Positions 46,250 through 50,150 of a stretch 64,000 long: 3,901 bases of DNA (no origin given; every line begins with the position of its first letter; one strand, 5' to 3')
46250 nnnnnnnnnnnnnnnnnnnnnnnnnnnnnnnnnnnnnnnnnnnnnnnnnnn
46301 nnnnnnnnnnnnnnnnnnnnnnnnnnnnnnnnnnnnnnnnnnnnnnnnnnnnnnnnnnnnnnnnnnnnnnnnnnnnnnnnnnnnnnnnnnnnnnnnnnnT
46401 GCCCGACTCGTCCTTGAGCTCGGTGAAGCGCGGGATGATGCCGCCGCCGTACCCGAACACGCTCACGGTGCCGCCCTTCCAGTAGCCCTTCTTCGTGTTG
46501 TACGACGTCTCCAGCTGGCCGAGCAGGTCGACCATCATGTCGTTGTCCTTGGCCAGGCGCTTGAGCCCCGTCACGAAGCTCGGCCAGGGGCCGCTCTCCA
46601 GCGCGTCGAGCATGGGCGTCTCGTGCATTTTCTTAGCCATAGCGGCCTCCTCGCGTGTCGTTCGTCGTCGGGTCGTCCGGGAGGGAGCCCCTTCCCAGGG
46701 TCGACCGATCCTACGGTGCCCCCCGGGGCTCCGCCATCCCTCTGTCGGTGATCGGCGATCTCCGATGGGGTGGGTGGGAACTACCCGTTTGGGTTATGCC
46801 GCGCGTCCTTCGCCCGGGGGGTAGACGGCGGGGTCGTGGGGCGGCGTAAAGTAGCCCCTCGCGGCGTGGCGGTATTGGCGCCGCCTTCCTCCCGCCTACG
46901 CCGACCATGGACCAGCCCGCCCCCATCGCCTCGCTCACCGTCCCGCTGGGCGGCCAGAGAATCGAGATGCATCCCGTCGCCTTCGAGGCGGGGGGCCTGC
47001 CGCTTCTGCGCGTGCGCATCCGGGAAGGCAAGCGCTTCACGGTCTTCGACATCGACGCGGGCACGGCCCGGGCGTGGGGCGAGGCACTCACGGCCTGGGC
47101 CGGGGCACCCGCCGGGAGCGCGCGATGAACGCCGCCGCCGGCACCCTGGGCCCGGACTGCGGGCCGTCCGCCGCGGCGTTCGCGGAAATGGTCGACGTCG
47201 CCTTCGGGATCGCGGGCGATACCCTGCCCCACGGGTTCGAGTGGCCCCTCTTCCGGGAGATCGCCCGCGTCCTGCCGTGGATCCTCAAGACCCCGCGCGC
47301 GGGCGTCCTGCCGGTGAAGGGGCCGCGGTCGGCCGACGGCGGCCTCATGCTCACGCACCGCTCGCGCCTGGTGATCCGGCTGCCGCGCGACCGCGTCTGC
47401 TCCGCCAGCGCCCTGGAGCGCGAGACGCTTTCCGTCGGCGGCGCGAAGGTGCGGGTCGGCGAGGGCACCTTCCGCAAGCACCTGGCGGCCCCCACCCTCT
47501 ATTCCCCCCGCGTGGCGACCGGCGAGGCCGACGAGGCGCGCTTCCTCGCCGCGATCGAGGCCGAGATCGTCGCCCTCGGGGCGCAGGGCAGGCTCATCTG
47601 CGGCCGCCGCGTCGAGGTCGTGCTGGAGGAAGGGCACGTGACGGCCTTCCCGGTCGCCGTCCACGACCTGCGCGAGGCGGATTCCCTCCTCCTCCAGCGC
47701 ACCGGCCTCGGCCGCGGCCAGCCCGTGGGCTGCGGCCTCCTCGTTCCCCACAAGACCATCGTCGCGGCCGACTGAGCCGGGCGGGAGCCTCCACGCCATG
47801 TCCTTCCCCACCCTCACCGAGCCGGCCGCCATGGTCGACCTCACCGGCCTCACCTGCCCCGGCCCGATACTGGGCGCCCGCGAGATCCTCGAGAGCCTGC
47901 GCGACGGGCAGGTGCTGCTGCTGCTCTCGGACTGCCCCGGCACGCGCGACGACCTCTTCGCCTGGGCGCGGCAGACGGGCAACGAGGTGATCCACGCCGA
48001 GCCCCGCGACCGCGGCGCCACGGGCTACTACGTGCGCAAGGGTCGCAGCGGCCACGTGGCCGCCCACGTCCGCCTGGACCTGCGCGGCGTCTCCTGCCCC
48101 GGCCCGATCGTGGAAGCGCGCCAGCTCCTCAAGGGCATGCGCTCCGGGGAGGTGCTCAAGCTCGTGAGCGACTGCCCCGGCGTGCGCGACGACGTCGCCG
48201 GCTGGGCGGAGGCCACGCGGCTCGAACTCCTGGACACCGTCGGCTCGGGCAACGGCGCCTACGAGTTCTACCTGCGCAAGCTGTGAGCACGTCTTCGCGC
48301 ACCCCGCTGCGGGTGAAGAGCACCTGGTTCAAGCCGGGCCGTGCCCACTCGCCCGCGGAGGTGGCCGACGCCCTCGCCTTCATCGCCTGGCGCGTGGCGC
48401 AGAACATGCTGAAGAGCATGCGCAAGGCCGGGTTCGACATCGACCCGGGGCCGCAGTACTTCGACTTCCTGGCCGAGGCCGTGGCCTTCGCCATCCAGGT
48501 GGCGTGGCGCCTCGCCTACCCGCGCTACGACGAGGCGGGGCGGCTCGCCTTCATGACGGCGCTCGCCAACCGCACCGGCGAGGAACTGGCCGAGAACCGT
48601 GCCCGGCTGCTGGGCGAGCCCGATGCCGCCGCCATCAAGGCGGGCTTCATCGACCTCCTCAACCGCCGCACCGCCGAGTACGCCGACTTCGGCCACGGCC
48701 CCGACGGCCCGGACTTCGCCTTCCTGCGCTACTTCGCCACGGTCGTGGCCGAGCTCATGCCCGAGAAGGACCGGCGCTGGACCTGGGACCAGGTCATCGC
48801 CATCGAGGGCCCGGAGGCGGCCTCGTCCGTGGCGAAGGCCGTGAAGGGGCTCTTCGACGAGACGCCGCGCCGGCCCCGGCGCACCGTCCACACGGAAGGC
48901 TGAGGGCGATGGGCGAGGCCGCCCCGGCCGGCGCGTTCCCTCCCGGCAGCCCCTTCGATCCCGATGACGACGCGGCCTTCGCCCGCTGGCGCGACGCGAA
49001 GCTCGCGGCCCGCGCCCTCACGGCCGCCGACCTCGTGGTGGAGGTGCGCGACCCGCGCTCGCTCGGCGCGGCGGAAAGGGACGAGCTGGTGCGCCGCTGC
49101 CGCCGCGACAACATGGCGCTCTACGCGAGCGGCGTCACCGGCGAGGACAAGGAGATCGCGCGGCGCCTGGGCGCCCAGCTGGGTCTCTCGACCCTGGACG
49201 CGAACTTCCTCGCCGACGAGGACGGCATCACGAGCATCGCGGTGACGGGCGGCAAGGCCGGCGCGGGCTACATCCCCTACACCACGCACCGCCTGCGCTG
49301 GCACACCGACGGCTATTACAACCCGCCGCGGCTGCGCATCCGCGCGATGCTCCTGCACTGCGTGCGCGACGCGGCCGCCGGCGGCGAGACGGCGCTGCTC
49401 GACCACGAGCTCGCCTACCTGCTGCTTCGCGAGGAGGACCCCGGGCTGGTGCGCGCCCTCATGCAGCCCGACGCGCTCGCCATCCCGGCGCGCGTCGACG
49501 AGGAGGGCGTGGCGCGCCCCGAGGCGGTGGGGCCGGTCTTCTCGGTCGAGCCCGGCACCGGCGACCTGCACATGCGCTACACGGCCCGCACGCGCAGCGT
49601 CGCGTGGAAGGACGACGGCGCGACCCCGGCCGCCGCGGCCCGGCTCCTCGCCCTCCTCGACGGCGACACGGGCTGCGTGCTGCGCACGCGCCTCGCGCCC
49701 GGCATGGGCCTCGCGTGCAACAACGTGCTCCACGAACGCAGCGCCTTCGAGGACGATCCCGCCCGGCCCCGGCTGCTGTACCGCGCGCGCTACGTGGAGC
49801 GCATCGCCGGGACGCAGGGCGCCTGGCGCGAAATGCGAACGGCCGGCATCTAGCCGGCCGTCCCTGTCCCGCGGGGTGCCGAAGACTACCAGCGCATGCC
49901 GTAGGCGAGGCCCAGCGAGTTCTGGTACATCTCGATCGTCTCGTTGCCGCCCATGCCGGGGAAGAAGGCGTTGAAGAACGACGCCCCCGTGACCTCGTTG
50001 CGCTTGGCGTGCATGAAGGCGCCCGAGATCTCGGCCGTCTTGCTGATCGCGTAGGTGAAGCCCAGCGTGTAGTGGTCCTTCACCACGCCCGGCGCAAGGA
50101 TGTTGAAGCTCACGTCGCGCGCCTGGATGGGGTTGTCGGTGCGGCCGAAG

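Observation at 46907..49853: Orphan Cas6/Cmx6-like protein heads a tightly coupled five-gene operon divergent from dsrA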

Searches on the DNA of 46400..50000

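Call 103: search_rna_families(source=window, start=46400, end=50000, threshold=evalue, max_evalue=5)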
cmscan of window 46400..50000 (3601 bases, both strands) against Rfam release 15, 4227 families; matches with E-value up to 5: 2.
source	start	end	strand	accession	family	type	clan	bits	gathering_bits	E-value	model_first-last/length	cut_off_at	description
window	48605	48667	-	RF00510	Tombus_IRE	Cis-reg;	-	21.2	45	0.77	1-94/94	no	Tombusvirus internal replication element (IRE)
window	48086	48183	-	RF02046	Sphinx_1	Gene; lncRNA;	-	19.8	34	1.7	1-100/100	no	Sphinx_ conserved region 1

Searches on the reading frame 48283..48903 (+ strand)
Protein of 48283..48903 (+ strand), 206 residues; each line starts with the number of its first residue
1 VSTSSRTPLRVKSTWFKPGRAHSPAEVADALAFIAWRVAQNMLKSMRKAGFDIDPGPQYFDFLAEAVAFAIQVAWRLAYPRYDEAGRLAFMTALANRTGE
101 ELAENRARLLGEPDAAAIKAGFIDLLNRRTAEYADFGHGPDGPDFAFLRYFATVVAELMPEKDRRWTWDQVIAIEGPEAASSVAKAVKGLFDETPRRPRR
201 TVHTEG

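Call 4: search_protein_families(library=pfam, proteins=[window:48283-48903:+], max_evalue=1)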
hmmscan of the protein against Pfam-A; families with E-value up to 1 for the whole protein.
window:48283-48903:+ (206 aa): 0 families

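Call 5: search_protein_families(library=ncbifam, proteins=[window:48283-48903:+], max_evalue=1)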
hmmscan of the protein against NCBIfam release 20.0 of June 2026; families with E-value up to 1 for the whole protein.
window:48283-48903:+ (206 aa): 0 families

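Call 6: search_protein_families(library=padloc, proteins=[window:48283-48903:+], max_evalue=1)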
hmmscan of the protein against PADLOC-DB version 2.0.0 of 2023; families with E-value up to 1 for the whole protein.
window:48283-48903:+ (206 aa): 0 families

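Call 50: find_homologous_proteins(query=window:48283-48903:+, max_evalue=0.001)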
Query window:48283-48903:+ (206 aa): 354 proteins with E <= 0.001 among 1254 candidates; the best 120 are listed.
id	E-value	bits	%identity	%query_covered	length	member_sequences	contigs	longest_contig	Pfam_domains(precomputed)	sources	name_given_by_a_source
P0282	2.6e-131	454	99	100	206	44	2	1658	-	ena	-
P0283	8.4e-130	449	98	100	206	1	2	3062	-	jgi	jgi:hypothetical protein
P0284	9.3e-129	445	97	100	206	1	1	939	-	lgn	-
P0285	7.1e-128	442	96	100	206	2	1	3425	-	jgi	-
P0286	1.3e-125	435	95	100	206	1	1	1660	-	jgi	-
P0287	4.5e-124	430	94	100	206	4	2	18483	-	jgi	jgi:hypothetical protein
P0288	5.9e-123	426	96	96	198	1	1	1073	-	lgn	-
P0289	1.1e-122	425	93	100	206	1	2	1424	-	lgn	-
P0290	4.9e-111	388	86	97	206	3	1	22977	-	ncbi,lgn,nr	ncbi:MAG: hypothetical protein NDI88_04585 [Lysobacter sp.]|nr:hypothetical protein [Lysobacter sp.]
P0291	5.2e-111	387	84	100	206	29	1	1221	-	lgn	-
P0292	7.5e-111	387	85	97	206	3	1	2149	-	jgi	jgi:hypothetical protein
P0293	3.3e-110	385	82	100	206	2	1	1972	-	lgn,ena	-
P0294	8.5e-110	383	85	97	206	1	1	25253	-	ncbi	-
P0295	8.9e-110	383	83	99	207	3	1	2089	-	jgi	jgi:hypothetical protein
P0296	1.1e-109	383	85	97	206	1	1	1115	-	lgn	-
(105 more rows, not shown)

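Call 53: search_solved_structures(query=A4, max_evalue=10, show_alignments=1)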
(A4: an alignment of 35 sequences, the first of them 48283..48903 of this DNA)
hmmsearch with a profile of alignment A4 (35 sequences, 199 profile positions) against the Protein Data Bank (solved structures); distinct sequences matched with E-value up to 10: 9.
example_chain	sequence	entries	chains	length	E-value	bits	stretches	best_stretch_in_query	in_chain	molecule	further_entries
4qhq_A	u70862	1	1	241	0.38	13.4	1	145-184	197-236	Lipoprotein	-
8qma_P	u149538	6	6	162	0.65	12.6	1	76-139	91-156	PAP12 (DNA-directed RNA polymerase subunit omega) | PAP12 | PAP12, pTAC7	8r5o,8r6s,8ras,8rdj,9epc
3b0j_A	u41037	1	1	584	1.1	11.9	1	78-174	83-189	Nitrite reductase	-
3b0m_A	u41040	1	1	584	1.1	11.8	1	78-174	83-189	Nitrite reductase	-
3vlx_A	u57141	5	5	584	1.2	11.8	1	78-174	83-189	Nitrite reductase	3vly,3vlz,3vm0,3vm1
3b0n_A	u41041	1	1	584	1.2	11.8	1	78-174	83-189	Nitrite reductase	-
3b0l_A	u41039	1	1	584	1.2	11.8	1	78-174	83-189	Nitrite reductase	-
3b0g_A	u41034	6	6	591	1.2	11.8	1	78-174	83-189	Nitrite reductase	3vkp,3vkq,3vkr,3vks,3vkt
9wo1_A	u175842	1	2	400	1.3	11.6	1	98-168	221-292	Osmotically inducible protein C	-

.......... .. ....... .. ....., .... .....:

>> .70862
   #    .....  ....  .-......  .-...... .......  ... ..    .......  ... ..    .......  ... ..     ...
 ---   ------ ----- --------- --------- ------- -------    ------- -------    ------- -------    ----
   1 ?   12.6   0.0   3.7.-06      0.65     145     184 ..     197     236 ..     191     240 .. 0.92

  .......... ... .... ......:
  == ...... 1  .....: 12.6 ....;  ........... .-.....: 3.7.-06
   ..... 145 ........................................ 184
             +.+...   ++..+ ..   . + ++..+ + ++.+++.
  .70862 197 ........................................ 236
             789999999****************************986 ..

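Call 62: predict_structure(alignment_id=A5)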
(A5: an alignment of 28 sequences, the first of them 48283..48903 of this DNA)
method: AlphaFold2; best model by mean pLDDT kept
length: 206 residues; sequences in the alignment: 28
mean_pLDDT: 88.7   pTM: 0.84
mean pLDDT of the five models: 88.7, 88.4, 88.1, 88.0, 87.6
residues with pLDDT >= 90: 161; 70-90: 14; 50-70: 14; < 50: 17
segments of 3 or more residues with pLDDT < 50: 1-4, 7-14, 203-206
pLDDT, mean of each block of 10 residues (from residue 1): 44 55 92 98 97 92 98 97 97 98 95 94 98 94 97 97 94 98 95 69 48
secondary structure, 60 per line:
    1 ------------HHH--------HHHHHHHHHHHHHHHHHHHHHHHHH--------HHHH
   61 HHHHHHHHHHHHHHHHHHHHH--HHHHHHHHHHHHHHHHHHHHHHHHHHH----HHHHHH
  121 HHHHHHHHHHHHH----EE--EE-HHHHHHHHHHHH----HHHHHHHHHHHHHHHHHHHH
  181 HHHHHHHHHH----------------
elements in order: H24-48 H57-81 H84-110 H115-133 H145-156 H161-190

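Call 66: fold_search(model_id=the predicted structure, library=pdb)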
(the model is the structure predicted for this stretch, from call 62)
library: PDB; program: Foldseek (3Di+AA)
matches with E <= 10: 388; with E <= 0.001: 0
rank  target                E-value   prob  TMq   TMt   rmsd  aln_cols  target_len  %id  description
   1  5ecf_C                2.3e-01  0.41  0.22  0.27  16.4       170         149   10  Ligand binding domain 1 of Penicillium marneffei MP1 protein complexed with arachidonic acids (released 2016-10-19)
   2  7ek1                  3.2e-01  0.18  0.19  0.14  21.4       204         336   10  Cryo-EM structure of VCCN1 in detergent (released 2022-04-06)
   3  5ecf_F                3.6e-01  0.33  0.22  0.28  16.1       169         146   11  Ligand binding domain 1 of Penicillium marneffei MP1 protein complexed with arachidonic acids (released 2016-10-19)
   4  5e7x                  3.6e-01  0.33  0.22  0.26  16.5       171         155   12  Ligand binding domain 1 of Penicillium marneffei MP1 protein in complex with palmitic acid (released 2016-10-19)
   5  8x7a_R                4.5e-01  0.13  0.18  0.15  15.9       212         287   12  Treprostinil bound Prostacyclin Receptor G protein complex (released 2024-03-06)
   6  5jmd                  6.0e-01  0.13  0.17  0.07  15.2       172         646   17  Heparinase III-BT4657 gene product, Methylated Lysines (released 2016-05-25)
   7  6vfk_B                7.3e-01  0.30  0.27  0.22  14.7       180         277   17  De novo designed tetrahedral nanoparticle T33_dn10 displaying 4 copies of BG505-SOSIP trimer on the surface (released 2020-07-22)
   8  8dwh_R                7.3e-01  0.16  0.22  0.19  14.4       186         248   10  CryoEM structure of Gq-coupled MRGPRX1 with ligand Compound-16 (released 2022-11-02)
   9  8e0n_B                8.0e-01  0.33  0.26  0.30  14.3       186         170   17  Homotrimeric variant of tcTRP9, BGL18 (released 2023-04-12)
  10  8e0n_E                8.8e-01  0.28  0.26  0.30  14.2       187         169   19  Homotrimeric variant of tcTRP9, BGL18 (released 2023-04-12)
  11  8dwc_R                9.3e-01  0.16  0.23  0.20  14.3       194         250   11  CryoEM structure of Gq-coupled MRGPRX1 with peptide agonist BAM8-22 (released 2022-11-02)
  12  1b5l                  1.0e+00  0.12  0.19  0.24  12.6       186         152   13  OVINE INTERFERON TAU (released 1999-05-18)
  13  6ivn_A                1.0e+00  0.12  0.21  0.17  19.9       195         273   15  Crystal structure of a membrane protein G264A (released 2019-11-06)
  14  5f3p_A                1.1e+00  0.20  0.24  0.25  13.1       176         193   10  Crystal structure of a noncanonical Dicer protein from Entamoeba histolytica (released 2017-02-08)
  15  7vdh_R                1.1e+00  0.13  0.22  0.18  14.4       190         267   12  Cryo-EM structure of pseudoallergen receptor MRGPRX2 complex with C48/80, state2 (released 2021-12-01)
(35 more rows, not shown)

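Call 72: search_protein_families(library=phrogs, proteins=[window:48283-48903:+], max_evalue=0.1)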
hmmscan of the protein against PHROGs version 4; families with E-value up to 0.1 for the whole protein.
window:48283-48903:+ (206 aa): 0 families

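Call 101: fold_search(model_id=the predicted structure, library=viral)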
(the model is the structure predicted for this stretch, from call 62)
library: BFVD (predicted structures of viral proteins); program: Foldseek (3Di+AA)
matches with E <= 10: 426; with E <= 0.001: 0
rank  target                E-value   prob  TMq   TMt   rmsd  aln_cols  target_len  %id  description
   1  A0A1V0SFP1            1.7e-01  0.33  0.24  0.13  20.5       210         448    8  Uncharacterized protein [Hokovirus HKV1]
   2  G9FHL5                2.8e-01  0.15  0.15  0.19  20.0       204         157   14  Putative excisionase [Rhodococcus phage RGL3]
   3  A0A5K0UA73            4.0e-01  0.16  0.21  0.20  16.2       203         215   11  TLC domain-containing protein [Yasminevirus sp. GU-2018]
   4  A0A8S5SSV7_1          4.4e-01  0.20  0.21  0.08  18.8       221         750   11  Minor tail protein [Myoviridae sp. ctfyA6]
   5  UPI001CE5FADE         4.4e-01  0.16  0.20  0.16  16.6       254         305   12  (no name look-up for this kind of identifier)
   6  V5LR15                4.4e-01  0.13  0.17  0.13  17.9       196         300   13  (no name in the UniProt tables at hand)
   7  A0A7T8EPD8            6.4e-01  0.20  0.24  0.21  14.9       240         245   12  Uncharacterized protein [Erwinia phage pEa_SNUABM_5]
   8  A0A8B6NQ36            6.4e-01  0.18  0.25  0.21  25.7       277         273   12  G-protein coupled receptor 12 [Elephant endotheliotropic herpesvirus 1A]
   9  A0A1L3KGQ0            7.0e-01  0.41  0.27  0.19  13.7       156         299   13  (no name in the UniProt tables at hand)
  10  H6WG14                7.0e-01  0.11  0.18  0.07  22.7       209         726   12  Virion structural protein and packaging [Cyanophage S-TIM5]
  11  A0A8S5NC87            7.4e-01  0.13  0.18  0.19  16.4       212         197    8  Uncharacterized protein [Siphoviridae sp. ctwWa4]
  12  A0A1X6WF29            8.1e-01  0.09  0.16  0.11  18.0       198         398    9  (no name in the UniProt tables at hand)
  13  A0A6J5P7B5            8.5e-01  0.08  0.14  0.15  29.9       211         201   17  Uncharacterized protein [uncultured Caudovirales phage]
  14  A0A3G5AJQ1            1.0e+00  0.14  0.24  0.16  18.9       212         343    8  Uncharacterized protein [Solumvirus sp.]
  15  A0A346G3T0            1.1e+00  0.10  0.20  0.23  14.9       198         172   12  (no name in the UniProt tables at hand)
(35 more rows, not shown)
